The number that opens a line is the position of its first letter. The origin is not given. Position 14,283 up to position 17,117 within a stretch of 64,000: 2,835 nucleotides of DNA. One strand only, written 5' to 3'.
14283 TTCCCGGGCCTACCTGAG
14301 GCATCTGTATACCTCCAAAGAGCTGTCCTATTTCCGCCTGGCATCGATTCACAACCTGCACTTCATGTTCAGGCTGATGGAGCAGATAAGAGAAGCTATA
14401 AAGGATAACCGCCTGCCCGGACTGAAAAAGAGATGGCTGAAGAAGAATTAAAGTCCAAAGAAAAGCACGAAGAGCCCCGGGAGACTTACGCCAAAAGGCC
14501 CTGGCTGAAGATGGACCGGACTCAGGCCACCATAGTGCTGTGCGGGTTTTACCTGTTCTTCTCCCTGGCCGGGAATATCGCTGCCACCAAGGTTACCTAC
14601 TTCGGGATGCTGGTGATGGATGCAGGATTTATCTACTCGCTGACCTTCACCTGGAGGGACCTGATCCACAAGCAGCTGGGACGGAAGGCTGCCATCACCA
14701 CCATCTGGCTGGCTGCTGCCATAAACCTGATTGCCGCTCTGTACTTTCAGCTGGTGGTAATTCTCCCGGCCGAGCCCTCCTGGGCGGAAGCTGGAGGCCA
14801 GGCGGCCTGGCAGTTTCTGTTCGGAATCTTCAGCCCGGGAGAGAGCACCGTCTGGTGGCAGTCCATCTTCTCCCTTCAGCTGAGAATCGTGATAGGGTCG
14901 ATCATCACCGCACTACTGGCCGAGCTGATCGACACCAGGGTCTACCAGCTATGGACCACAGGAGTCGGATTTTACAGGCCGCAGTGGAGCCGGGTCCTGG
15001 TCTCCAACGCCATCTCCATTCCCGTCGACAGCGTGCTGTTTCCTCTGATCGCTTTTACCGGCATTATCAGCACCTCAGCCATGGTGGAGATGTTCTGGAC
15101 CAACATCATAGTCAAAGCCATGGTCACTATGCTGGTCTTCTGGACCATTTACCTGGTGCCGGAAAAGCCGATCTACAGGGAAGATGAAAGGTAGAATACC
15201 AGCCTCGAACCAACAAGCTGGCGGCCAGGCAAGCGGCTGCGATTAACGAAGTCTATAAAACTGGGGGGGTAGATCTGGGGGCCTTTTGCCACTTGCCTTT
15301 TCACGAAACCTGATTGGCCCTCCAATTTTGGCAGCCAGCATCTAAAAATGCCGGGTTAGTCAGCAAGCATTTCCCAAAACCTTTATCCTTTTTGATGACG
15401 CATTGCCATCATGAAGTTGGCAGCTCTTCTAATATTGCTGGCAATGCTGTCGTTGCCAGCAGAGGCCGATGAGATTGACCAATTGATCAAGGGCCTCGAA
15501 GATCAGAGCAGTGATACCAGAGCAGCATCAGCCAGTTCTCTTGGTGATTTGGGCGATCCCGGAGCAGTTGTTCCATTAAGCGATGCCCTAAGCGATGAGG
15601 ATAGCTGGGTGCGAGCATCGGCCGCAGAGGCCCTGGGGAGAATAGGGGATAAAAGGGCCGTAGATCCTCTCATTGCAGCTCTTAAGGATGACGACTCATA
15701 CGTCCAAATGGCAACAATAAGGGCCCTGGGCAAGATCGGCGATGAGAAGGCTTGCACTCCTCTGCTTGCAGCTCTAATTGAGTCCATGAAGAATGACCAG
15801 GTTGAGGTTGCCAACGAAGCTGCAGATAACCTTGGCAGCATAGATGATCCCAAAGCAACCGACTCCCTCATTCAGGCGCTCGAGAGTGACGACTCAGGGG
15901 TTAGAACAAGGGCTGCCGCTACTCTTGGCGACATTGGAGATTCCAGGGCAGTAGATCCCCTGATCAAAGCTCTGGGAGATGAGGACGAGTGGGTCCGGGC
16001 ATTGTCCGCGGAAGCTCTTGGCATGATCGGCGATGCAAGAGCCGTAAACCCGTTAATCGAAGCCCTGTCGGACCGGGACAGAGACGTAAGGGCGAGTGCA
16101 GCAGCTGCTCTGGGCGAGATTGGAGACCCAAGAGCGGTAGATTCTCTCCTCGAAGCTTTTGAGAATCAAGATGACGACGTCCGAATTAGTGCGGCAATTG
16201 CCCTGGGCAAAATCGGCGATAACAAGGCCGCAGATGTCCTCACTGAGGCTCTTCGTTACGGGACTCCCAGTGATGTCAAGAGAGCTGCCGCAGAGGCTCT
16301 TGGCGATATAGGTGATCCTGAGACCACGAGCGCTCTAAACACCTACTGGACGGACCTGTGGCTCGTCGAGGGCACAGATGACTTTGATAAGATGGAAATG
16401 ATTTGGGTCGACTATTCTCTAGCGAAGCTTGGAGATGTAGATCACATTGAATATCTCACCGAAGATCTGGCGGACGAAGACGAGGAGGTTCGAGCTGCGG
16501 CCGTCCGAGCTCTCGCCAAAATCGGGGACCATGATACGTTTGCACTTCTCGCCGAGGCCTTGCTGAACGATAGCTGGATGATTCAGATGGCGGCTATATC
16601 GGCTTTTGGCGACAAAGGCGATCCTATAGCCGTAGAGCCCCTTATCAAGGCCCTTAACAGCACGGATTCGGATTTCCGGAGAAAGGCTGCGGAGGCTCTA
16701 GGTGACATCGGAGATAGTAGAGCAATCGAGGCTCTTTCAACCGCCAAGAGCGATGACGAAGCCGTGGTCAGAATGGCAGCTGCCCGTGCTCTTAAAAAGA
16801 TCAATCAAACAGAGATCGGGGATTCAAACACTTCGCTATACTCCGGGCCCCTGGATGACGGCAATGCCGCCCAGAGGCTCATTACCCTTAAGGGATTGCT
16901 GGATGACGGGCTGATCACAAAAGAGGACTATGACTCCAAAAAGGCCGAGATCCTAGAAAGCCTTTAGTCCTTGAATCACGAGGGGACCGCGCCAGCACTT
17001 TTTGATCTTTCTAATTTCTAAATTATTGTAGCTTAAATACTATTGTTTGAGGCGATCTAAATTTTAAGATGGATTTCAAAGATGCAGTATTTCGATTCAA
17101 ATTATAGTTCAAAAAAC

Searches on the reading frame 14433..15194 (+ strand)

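Call 39: search_protein_families(library=pfam, proteins=[window:14433-15194:+], max_evalue=0.00001)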
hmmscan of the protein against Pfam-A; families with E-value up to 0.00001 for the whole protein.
window:14433-15194:+ (253 aa): 1 family
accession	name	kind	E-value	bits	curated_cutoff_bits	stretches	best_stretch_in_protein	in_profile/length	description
PF02592.20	Vut_1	-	7.6e-29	101.5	27.2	1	65-242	4-152/152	Putative vitamin uptake transporter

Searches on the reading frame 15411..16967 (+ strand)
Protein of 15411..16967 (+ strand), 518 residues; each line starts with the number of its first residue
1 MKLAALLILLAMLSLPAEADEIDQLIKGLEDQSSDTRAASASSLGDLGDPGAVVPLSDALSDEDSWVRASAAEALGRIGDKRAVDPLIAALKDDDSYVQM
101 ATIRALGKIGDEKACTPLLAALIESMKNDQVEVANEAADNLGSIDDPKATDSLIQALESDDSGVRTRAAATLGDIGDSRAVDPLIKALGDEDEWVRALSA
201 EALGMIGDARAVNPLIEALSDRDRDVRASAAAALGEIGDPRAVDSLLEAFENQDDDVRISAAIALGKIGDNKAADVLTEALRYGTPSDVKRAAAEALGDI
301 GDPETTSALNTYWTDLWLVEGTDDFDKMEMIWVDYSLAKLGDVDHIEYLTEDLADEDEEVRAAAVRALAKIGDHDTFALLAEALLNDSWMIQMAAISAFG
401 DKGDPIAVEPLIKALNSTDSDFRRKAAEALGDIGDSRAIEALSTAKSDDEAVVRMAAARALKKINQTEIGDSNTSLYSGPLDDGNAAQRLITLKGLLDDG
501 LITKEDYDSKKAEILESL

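Call 39: search_protein_families(library=pfam, proteins=[window:15411-16967:+], max_evalue=0.00001)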
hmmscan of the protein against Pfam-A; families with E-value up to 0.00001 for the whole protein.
window:15411-16967:+ (518 aa): 14 families
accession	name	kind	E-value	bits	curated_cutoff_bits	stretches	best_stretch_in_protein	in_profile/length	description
PF13646.12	HEAT_2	-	9.3e-147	478.2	27.7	10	213-298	2-88/88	HEAT repeats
PF03130.22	HEAT_PBS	-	1.2e-71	229.3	20.9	2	67-93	1-27/27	PBS lyase HEAT-like repeat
PF02985.28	HEAT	-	2.5e-50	164.1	23.5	0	212-238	2-28/31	HEAT repeat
PF13513.12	HEAT_EZ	-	2.5e-28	98.4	27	0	210-237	28-55/55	HEAT-like repeat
PF00514.29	Arm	-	2.6e-18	65.8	20.6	0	205-237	7-39/41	Armadillo/beta-catenin-like repeat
PF12717.13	Cnd1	-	1.2e-12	48.6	26.4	0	181-238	23-86/162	non-SMC mitotic condensation complex subunit 1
PF01602.26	Adaptin_N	-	3.6e-10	39.5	37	0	87-187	84-195/524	Adaptin N terminal region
PF25767.1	ARM_TBCD_2nd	-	5.1e-10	39.6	29.7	0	242-271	78-107/245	Tubulin-specific chaperone D-like, ARM repeats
PF21581.3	SCD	-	9.9e-10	39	27.5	0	334-376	20-62/75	Stromalin conservative domain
PF25786.1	HEAT_GCN1_C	-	1.2e-07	32.3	27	0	83-139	28-89/151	GCN1-like, C-terminal HEAT repeats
PF24714.1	TOR1L1_N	-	1.5e-06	28.2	43.3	0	53-175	132-238/281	TORTIFOLIA1 N-terminal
PF09851.14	SHOCT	-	4.6e-06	26.6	27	1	489-515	2-28/28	Short C-terminal domain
PF11838.14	ERAP1_C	-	7.7e-06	26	38.2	0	216-307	111-218/318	ERAP1-like C-terminal domain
PF10363.15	RTP1_C1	-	8.5e-06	26.3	25.9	0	82-126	40-83/112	Required for nuclear transport of RNA pol II C-terminus 1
